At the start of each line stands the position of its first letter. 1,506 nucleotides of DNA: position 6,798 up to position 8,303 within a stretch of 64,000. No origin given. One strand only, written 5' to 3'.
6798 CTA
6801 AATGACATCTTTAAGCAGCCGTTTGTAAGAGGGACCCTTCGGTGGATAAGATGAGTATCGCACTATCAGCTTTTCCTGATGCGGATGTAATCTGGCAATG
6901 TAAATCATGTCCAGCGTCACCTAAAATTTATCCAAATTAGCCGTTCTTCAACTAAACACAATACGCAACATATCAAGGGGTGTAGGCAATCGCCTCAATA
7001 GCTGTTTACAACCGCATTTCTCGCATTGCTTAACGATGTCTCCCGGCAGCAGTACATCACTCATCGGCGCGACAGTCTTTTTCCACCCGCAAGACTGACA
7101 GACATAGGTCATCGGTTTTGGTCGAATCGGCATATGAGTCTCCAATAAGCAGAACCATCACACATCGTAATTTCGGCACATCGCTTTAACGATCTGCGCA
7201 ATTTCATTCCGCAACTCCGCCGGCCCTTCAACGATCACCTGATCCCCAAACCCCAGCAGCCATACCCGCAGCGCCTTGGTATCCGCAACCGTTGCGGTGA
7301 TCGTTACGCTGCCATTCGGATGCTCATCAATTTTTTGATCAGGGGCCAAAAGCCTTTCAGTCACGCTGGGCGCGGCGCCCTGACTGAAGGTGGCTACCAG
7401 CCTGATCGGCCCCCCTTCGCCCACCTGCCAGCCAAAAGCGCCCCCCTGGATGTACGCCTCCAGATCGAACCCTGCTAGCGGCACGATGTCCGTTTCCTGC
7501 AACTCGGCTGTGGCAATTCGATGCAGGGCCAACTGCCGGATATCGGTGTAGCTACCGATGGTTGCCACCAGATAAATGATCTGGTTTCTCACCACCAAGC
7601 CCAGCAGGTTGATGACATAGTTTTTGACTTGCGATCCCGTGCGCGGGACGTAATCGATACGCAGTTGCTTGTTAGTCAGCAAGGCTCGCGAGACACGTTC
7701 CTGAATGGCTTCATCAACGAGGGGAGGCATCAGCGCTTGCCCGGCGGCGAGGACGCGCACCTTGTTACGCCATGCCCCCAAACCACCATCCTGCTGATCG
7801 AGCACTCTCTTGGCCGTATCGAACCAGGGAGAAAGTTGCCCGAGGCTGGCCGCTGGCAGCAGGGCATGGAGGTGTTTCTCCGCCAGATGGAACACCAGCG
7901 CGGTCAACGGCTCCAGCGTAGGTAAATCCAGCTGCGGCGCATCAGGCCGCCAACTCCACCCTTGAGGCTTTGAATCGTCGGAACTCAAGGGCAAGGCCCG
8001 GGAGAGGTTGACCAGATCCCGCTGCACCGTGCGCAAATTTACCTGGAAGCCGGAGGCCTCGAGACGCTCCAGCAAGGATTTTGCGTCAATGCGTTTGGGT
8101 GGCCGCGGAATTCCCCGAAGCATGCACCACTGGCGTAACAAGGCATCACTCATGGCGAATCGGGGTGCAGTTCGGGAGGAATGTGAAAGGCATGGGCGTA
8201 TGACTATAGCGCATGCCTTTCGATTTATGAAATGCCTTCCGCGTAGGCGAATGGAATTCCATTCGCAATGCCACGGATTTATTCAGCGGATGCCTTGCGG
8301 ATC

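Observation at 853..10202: Candidate undescribed WYL-regulated defence/membrane-remodelling module: NERD-helicase, TM peptide, WYL, Zn-ribbon and three dynamins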

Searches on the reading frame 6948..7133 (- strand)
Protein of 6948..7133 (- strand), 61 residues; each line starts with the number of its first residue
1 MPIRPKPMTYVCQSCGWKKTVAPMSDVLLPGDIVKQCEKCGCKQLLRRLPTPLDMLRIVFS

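Call 6: search_protein_families(library=pfam, proteins=[window:6948-7133:-], max_evalue=0.01)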
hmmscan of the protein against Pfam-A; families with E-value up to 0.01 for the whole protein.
window:6948-7133:- (61 aa): 0 families

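Call 7: search_protein_families(library=padloc, proteins=[window:6948-7133:-], max_evalue=0.01)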
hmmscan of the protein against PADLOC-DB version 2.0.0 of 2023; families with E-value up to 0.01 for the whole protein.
window:6948-7133:- (61 aa): 0 families

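Call 8: search_protein_families(library=ncbifam, proteins=[window:6948-7133:-], max_evalue=0.01)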
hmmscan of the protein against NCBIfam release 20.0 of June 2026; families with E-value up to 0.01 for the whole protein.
window:6948-7133:- (61 aa): 1 family
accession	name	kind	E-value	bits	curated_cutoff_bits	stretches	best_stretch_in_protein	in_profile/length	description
TIGR02605.1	CxxC_CxxC_SSSS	subfamily_domain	0.0026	17.8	31.3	1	10-49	6-40/52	FmdB family zinc ribbon protein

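Call 39: search_protein_families(library=padloc, proteins=[L110:13639-15249:+, L110:15306-15887:+, L110:15898-16893:+, L112:7331-9517:+, L112:9514-11478:+, L112:11522-12340:+, L111:7231-7428:+], max_evalue=0.01)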
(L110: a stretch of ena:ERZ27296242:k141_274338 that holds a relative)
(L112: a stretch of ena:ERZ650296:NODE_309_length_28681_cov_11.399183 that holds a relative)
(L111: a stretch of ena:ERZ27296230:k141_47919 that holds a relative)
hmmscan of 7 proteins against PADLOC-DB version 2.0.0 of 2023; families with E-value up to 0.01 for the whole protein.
L110:13639-15249:+ (536 aa): 2 families
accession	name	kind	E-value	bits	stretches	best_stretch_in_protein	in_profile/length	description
PDLC04409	PDC-M09B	-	1.1e-13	48.6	1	74-434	37-392/480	-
PDLC04408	PDC-M09B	-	1.5e-08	31.6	1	86-461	53-425/486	-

L110:15306-15887:+ (193 aa): 0 families

L110:15898-16893:+ (331 aa): 2 families
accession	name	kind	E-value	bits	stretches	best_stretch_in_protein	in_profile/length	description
PDLC04407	PDC-M09A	-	2.5e-28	97.4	1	37-293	8-265/282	-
PDLC04406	PDC-M09A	-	8.3e-26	89.2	1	113-308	128-323/330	-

L112:7331-9517:+ (728 aa): 0 families

L112:9514-11478:+ (654 aa): 3 families
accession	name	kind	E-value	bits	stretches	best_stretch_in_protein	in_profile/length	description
PDLC03841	LeoBC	-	1.7e-05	22.2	0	32-73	51-94/601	-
PDLC03839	LeoA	-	0.00096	16.3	0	40-78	41-79/559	-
PDLC04140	mad8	-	0.0014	16.2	0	58-83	29-54/314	mads_8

L112:11522-12340:+ (272 aa): 5 families
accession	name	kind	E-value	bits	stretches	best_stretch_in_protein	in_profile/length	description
PDLC00648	ZorA3|ZorA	-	8.1e-08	29.4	1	4-238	251-484/692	MotA/ExbB/TolQ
PDLC00647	ZorA3|ZorA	-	2.8e-06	24.1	1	5-235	280-489/780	MotA/ExbB/TolQ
PDLC03865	LmuB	-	2.2e-05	20.9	1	13-240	521-750/1007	-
PDLC02414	Aga_SIR2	-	0.0014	16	1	50-163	12-113/313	-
PDLC04897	PDC-S06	-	0.0015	15.2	0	32-147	273-392/727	-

L111:7231-7428:+ (65 aa): 0 families

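Call 40: search_protein_families(library=pfam, proteins=[L110:13639-15249:+, L110:15306-15887:+, L110:15898-16893:+, L112:7331-9517:+, L112:9514-11478:+, L112:11522-12340:+, L111:7231-7428:+], max_evalue=0.05)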
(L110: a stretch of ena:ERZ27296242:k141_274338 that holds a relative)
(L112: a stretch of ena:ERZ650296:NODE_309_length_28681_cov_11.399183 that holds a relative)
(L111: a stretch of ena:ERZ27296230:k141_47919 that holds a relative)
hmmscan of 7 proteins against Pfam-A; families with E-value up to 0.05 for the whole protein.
L110:13639-15249:+ (536 aa): 1 family
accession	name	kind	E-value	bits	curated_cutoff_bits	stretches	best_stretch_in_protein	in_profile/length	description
PF22554.1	Chap-C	-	0.025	15.7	27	1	203-244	42-83/91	TY-Chap C-terminal domain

L110:15306-15887:+ (193 aa): 0 families

L110:15898-16893:+ (331 aa): 2 families
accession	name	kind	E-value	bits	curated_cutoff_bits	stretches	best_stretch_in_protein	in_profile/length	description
PF23854.1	DUF7217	-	0.028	14.6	29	0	207-271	123-188/238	Domain of unknown function (DUF7217)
PF01972.22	SDH_protease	-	0.04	13.4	31.3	0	25-68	169-213/286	ClpP-like SDH-type serine proteinase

L112:7331-9517:+ (728 aa): 7 families
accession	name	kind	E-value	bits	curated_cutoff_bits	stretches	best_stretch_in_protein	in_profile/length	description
PF02492.25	cobW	-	0.006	16.6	20.7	0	53-72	3-22/180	CobW/HypB/UreG, nucleotide-binding domain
PF00005.33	ABC_tran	-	0.015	16.3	25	1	51-78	12-39/137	ABC transporter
PF05729.18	NACHT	-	0.019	15.2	26.7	0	129-179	53-113/167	NACHT domain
PF13401.12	AAA_22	-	0.032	15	27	0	50-90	5-33/130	AAA domain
PF13191.12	AAA_16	-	0.033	15.1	32.6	1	47-224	21-167/167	AAA ATPase domain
PF13238.12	AAA_18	-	0.046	14.6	29.4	0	54-123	2-79/128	AAA domain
PF03193.22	RsgA_GTPase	-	0.047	13.9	30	0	181-240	16-75/174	RsgA GTPase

L112:9514-11478:+ (654 aa): 3 families
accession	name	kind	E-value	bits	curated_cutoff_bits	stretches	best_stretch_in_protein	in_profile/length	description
PF00350.29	Dynamin_N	-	3.5e-05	24.3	27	1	59-210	1-135/168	Dynamin family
PF17675.6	APG6_N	-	0.00025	21.9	45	1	533-604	45-116/132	Apg6 coiled-coil region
PF01926.29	MMR_HSR1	-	0.044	14.3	21.9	0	59-78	2-21/113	50S ribosome-binding GTPase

L112:11522-12340:+ (272 aa): 11 families
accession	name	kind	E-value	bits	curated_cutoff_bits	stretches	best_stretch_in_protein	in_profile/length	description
PF06009.19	Laminin_II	-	3.2e-05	24.4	33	0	5-69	34-96/138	Laminin Domain II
PF15372.11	DUF4600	-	0.00072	20.3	27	1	41-106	17-82/128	Domain of unknown function (DUF4600)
PF08663.15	HalX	-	0.0016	19.3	23.2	0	17-55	21-59/68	HalX domain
PF00804.31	Syntaxin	-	0.0028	17.9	26.7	1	34-130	5-95/157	Syntaxin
PF04513.17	Baculo_PEP_C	-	0.0065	17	38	0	92-141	31-80/140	Baculovirus polyhedron envelope protein, PEP, C terminus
PF14362.11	DUF4407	-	0.0081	15.9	31.3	0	4-184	111-232/297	Domain of unknown function (DUF4407)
PF20379.3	DUF6674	-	0.012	15.6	28.5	1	14-115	5-100/251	Family of unknown function (DUF6674)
PF06103.16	DUF948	-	0.017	15.7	37.2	0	24-69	19-64/89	Bacterial protein of unknown function (DUF948)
PF01544.23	CorA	-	0.031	14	27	1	67-178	104-220/292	CorA-like Mg2+ transporter protein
PF11068.13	YlqD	-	0.034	14.9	27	0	74-144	13-83/131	YlqD protein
PF02108.21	FliH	-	0.042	14.2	24.1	1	84-131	5-52/128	Flagellar assembly protein FliH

L111:7231-7428:+ (65 aa): 0 families

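Call 67: search_dna_similar(query=window:6948-7133:-, collection=plasmids, mode=protein, max_evalue=0.001, max_rows=30)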
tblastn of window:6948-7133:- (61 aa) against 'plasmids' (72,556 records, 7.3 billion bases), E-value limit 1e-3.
Records with a match: 3; places in all: 3; records where one place covers at least 80% of the query: 3.
Best place of each record, by identity: <60% 3.
By first word of the organism name: Allochromatium 1; Providencia 1; Citrobacter 1.
By predicted mobility (MOB-suite, as given by PLSDB): non-mobilizable 3.
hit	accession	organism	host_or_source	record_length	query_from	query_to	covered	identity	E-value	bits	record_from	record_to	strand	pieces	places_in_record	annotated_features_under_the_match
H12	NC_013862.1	Allochromatium vinosum DSM 180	-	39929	1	55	90%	49.1%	1e-8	56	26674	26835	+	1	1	none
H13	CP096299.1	Providencia sp. PROV236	Clinical or host-associated ...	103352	4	56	87%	46.3%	9e-7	50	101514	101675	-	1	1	record has no annotation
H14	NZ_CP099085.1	Citrobacter freundii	culture,Pooled faeces sample collected ...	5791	1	56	92%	38.6%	9e-6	47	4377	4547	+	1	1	none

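Call 68: get_annotated_region(hit=H12, flank=7000)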
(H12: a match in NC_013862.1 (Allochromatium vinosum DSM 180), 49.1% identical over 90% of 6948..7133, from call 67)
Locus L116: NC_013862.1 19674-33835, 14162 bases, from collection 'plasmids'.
description: Allochromatium vinosum DSM 180 plasmid pALVIN02, complete sequence
organism: Allochromatium vinosum DSM 180 (NCBI taxid 572477)
taxonomy: Bacteria; Pseudomonadota; Gammaproteobacteria; Chromatiales; Chromatiaceae; Allochromatium; Allochromatium vinosum; Allochromatium vinosum DSM 180
host: -; source: -; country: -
typing (MOB-suite, as given by PLSDB): non-mobilizable; replicon rep_cluster_1619
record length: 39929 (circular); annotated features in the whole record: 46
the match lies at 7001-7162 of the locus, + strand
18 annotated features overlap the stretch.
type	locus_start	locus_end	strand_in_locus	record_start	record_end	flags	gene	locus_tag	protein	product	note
CDS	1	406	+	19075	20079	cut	-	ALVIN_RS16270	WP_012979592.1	lambda-exonuclease family protein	-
CDS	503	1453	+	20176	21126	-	-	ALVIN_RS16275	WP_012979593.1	AAA family ATPase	-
CDS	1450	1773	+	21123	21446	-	-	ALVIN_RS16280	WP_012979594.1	hypothetical protein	-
CDS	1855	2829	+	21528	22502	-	-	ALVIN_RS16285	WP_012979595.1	DUF3150 domain-containing protein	-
CDS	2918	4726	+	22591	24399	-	-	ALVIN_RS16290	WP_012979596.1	VWA domain-containing protein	-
CDS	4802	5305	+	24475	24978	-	radC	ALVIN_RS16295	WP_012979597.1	DNA repair protein RadC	GO:0006281 - DNA repair [Evidence IEA]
CDS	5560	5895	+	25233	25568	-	-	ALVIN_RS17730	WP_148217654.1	hypothetical protein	-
CDS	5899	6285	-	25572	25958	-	-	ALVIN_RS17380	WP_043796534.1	hypothetical protein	-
CDS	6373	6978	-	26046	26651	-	-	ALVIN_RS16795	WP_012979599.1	lysozyme inhibitor LprI family protein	-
CDS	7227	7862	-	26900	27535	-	-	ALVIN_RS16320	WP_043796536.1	IrmA family protein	-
CDS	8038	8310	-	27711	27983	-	-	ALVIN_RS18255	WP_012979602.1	YkgJ family cysteine cluster protein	-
CDS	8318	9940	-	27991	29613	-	-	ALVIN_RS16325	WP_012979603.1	hypothetical protein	-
CDS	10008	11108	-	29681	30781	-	-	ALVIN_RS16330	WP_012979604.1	hypothetical protein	-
CDS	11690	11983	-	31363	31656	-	-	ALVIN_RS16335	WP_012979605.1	type II toxin-antitoxin system RelE/ParE family toxin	GO:0030541 - plasmid partitioning [Evidence IEA]; GO:0051290 - protein heterotetramerization [Evidence IEA]; GO:0009432 ...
CDS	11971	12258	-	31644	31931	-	-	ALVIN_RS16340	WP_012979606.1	hypothetical protein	-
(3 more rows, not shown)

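Call 69: get_annotated_region(hit=H14, flank=6000)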
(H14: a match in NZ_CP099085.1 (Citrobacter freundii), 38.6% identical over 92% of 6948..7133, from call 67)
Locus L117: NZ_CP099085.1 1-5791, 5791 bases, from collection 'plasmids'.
description: Citrobacter freundii strain RHB43-C17 plasmid unnamed1, complete sequence
organism: Citrobacter freundii (NCBI taxid 546)
taxonomy: Bacteria; Pseudomonadota; Gammaproteobacteria; Enterobacterales; Enterobacteriaceae; Citrobacter; Citrobacter freundii
host: -; source: culture,Pooled faeces sample collected from floor of poultry farm; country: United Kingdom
typing (MOB-suite, as given by PLSDB): non-mobilizable; replicon rep_cluster_2373
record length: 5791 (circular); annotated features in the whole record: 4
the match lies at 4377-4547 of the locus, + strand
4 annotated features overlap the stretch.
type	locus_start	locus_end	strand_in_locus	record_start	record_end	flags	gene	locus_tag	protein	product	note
CDS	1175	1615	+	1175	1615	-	-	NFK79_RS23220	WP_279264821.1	hypothetical protein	-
CDS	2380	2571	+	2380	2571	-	-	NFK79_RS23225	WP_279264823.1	Rop family plasmid primer RNA-binding protein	-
CDS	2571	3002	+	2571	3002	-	-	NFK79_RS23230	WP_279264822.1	helix-turn-helix domain-containing protein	-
CDS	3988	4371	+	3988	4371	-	-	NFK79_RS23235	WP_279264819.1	hypothetical protein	-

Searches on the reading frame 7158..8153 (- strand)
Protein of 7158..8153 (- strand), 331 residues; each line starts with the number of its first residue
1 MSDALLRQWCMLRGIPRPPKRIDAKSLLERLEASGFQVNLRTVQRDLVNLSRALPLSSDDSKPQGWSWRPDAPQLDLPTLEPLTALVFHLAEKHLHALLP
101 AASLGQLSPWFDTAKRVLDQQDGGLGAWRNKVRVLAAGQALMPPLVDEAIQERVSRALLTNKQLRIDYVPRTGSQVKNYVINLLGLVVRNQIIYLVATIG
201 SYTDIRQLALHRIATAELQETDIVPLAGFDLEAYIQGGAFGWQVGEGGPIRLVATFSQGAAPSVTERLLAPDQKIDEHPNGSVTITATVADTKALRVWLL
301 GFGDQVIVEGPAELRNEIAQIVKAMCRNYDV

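Call 6: search_protein_families(library=pfam, proteins=[window:7158-8153:-], max_evalue=0.01)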
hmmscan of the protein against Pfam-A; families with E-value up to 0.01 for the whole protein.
window:7158-8153:- (331 aa): 2 families
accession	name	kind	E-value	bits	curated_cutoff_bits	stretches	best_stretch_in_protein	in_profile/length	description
PF25583.1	WCX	-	2.8e-17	63.3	23.9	1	249-325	2-75/76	WCX domain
PF13280.12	WYL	-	1.7e-11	44.4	21.8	1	152-217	4-69/70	WYL domain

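Call 7: search_protein_families(library=padloc, proteins=[window:7158-8153:-], max_evalue=0.01)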
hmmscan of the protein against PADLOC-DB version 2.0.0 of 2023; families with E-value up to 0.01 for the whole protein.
window:7158-8153:- (331 aa): 3 families
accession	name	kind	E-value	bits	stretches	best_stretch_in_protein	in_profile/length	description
PDLC01652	WYL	-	2.9e-27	93.9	1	151-325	20-161/162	"CAS-I,CAS-II,CAS-III,CAS-IV,CAS-V,CAS-VI; associated_signaling"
PDLC01766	Cas3c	-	2.3e-16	57.2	1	150-331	136-318/1009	-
PDLC01457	WYL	-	3.9e-16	57.3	1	24-314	21-229/229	"CAS-I,CAS-II,CAS-III,CAS-IV,CAS-V,CAS-VI; associated_signaling"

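Call 8: search_protein_families(library=ncbifam, proteins=[window:7158-8153:-], max_evalue=0.01)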
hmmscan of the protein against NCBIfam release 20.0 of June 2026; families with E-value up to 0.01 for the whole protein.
window:7158-8153:- (331 aa): 0 families

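Call 39: search_protein_families(library=padloc, proteins=[L110:13639-15249:+, L110:15306-15887:+, L110:15898-16893:+, L112:7331-9517:+, L112:9514-11478:+, L112:11522-12340:+, L111:7231-7428:+], max_evalue=0.01)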
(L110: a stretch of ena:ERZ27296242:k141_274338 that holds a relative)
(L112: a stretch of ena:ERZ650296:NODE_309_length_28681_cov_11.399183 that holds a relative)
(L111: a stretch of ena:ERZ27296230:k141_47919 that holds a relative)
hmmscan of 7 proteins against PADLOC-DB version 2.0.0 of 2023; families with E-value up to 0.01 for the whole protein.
L110:13639-15249:+ (536 aa): 2 families
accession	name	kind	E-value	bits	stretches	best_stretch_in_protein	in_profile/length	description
PDLC04409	PDC-M09B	-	1.1e-13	48.6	1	74-434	37-392/480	-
PDLC04408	PDC-M09B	-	1.5e-08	31.6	1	86-461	53-425/486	-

L110:15306-15887:+ (193 aa): 0 families

L110:15898-16893:+ (331 aa): 2 families
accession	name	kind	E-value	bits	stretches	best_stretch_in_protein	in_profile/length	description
PDLC04407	PDC-M09A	-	2.5e-28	97.4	1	37-293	8-265/282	-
PDLC04406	PDC-M09A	-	8.3e-26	89.2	1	113-308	128-323/330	-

L112:7331-9517:+ (728 aa): 0 families

L112:9514-11478:+ (654 aa): 3 families
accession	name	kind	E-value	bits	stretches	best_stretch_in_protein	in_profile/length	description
PDLC03841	LeoBC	-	1.7e-05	22.2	0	32-73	51-94/601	-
PDLC03839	LeoA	-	0.00096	16.3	0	40-78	41-79/559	-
PDLC04140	mad8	-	0.0014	16.2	0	58-83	29-54/314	mads_8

L112:11522-12340:+ (272 aa): 5 families
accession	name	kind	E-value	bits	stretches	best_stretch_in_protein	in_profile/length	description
PDLC00648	ZorA3|ZorA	-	8.1e-08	29.4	1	4-238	251-484/692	MotA/ExbB/TolQ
PDLC00647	ZorA3|ZorA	-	2.8e-06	24.1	1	5-235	280-489/780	MotA/ExbB/TolQ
PDLC03865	LmuB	-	2.2e-05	20.9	1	13-240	521-750/1007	-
PDLC02414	Aga_SIR2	-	0.0014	16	1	50-163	12-113/313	-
PDLC04897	PDC-S06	-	0.0015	15.2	0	32-147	273-392/727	-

L111:7231-7428:+ (65 aa): 0 families

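Call 40: search_protein_families(library=pfam, proteins=[L110:13639-15249:+, L110:15306-15887:+, L110:15898-16893:+, L112:7331-9517:+, L112:9514-11478:+, L112:11522-12340:+, L111:7231-7428:+], max_evalue=0.05)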
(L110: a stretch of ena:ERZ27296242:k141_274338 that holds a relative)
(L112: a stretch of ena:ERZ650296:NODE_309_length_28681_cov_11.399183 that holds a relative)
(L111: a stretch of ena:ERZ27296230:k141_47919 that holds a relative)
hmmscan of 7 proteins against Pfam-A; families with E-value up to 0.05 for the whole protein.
L110:13639-15249:+ (536 aa): 1 family
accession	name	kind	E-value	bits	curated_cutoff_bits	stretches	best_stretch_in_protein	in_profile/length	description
PF22554.1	Chap-C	-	0.025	15.7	27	1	203-244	42-83/91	TY-Chap C-terminal domain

L110:15306-15887:+ (193 aa): 0 families

L110:15898-16893:+ (331 aa): 2 families
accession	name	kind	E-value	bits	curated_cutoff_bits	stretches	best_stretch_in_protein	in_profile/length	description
PF23854.1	DUF7217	-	0.028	14.6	29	0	207-271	123-188/238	Domain of unknown function (DUF7217)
PF01972.22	SDH_protease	-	0.04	13.4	31.3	0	25-68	169-213/286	ClpP-like SDH-type serine proteinase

L112:7331-9517:+ (728 aa): 7 families
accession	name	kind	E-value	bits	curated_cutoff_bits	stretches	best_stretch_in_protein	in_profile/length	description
PF02492.25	cobW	-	0.006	16.6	20.7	0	53-72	3-22/180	CobW/HypB/UreG, nucleotide-binding domain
PF00005.33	ABC_tran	-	0.015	16.3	25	1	51-78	12-39/137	ABC transporter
PF05729.18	NACHT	-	0.019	15.2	26.7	0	129-179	53-113/167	NACHT domain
PF13401.12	AAA_22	-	0.032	15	27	0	50-90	5-33/130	AAA domain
PF13191.12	AAA_16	-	0.033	15.1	32.6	1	47-224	21-167/167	AAA ATPase domain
PF13238.12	AAA_18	-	0.046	14.6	29.4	0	54-123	2-79/128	AAA domain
PF03193.22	RsgA_GTPase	-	0.047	13.9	30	0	181-240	16-75/174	RsgA GTPase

L112:9514-11478:+ (654 aa): 3 families
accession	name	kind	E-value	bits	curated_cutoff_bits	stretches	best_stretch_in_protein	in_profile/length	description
PF00350.29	Dynamin_N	-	3.5e-05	24.3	27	1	59-210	1-135/168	Dynamin family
PF17675.6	APG6_N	-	0.00025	21.9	45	1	533-604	45-116/132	Apg6 coiled-coil region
PF01926.29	MMR_HSR1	-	0.044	14.3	21.9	0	59-78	2-21/113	50S ribosome-binding GTPase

L112:11522-12340:+ (272 aa): 11 families
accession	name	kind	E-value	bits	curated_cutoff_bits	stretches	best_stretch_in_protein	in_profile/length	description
PF06009.19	Laminin_II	-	3.2e-05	24.4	33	0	5-69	34-96/138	Laminin Domain II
PF15372.11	DUF4600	-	0.00072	20.3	27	1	41-106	17-82/128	Domain of unknown function (DUF4600)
PF08663.15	HalX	-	0.0016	19.3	23.2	0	17-55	21-59/68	HalX domain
PF00804.31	Syntaxin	-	0.0028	17.9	26.7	1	34-130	5-95/157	Syntaxin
PF04513.17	Baculo_PEP_C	-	0.0065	17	38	0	92-141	31-80/140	Baculovirus polyhedron envelope protein, PEP, C terminus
PF14362.11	DUF4407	-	0.0081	15.9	31.3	0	4-184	111-232/297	Domain of unknown function (DUF4407)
PF20379.3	DUF6674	-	0.012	15.6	28.5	1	14-115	5-100/251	Family of unknown function (DUF6674)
PF06103.16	DUF948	-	0.017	15.7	37.2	0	24-69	19-64/89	Bacterial protein of unknown function (DUF948)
PF01544.23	CorA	-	0.031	14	27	1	67-178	104-220/292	CorA-like Mg2+ transporter protein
PF11068.13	YlqD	-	0.034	14.9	27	0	74-144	13-83/131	YlqD protein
PF02108.21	FliH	-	0.042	14.2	24.1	1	84-131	5-52/128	Flagellar assembly protein FliH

L111:7231-7428:+ (65 aa): 0 families

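Call 71: search_solved_structures(query=window:7158-8153:-, max_evalue=0.01)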
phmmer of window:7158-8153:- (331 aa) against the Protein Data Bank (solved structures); distinct sequences matched with E-value up to 0.01: 1.
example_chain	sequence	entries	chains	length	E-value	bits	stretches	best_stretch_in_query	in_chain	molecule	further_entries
7p5x_AX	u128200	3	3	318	0.0016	20.8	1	153-329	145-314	PafC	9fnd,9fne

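Call 75: search_solved_structures(query=A4, max_evalue=0.01)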
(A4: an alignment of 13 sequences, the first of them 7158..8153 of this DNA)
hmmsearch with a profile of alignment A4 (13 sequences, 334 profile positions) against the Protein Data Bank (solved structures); distinct sequences matched with E-value up to 0.01: 10.
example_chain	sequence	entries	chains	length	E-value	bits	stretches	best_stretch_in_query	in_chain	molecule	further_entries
6sj9_A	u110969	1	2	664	2.4e-19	72.8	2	154-329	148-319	Proteasome accessory factor B/C (PafBC)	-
7p5x_AY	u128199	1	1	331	1.5e-13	53.8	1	142-327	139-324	Transcriptional regulator-like protein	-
9fnd_X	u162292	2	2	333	1.5e-13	53.7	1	142-327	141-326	Transcriptional regulator-like protein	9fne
7u02_B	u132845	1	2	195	1.8e-13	53.5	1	152-328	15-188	WYL domain-containing protein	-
7tzv_A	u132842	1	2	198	1.9e-13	53.4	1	152-328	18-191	WYL domain-containing protein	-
7p5x_AX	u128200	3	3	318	1.9e-13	53.4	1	157-333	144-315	PafC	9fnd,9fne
9cu3_B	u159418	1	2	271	4.6e-13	52.1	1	152-328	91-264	WYL domain-containing protein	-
9pfq_Q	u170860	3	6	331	7.6e-13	51.4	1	152-328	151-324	WYL domain-containing protein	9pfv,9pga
8tp8_A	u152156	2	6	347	8.5e-13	51.3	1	152-328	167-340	DeoR-family transcriptional regulator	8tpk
7qfz_A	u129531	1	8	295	0.00021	23.7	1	144-229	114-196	WYL domain-containing protein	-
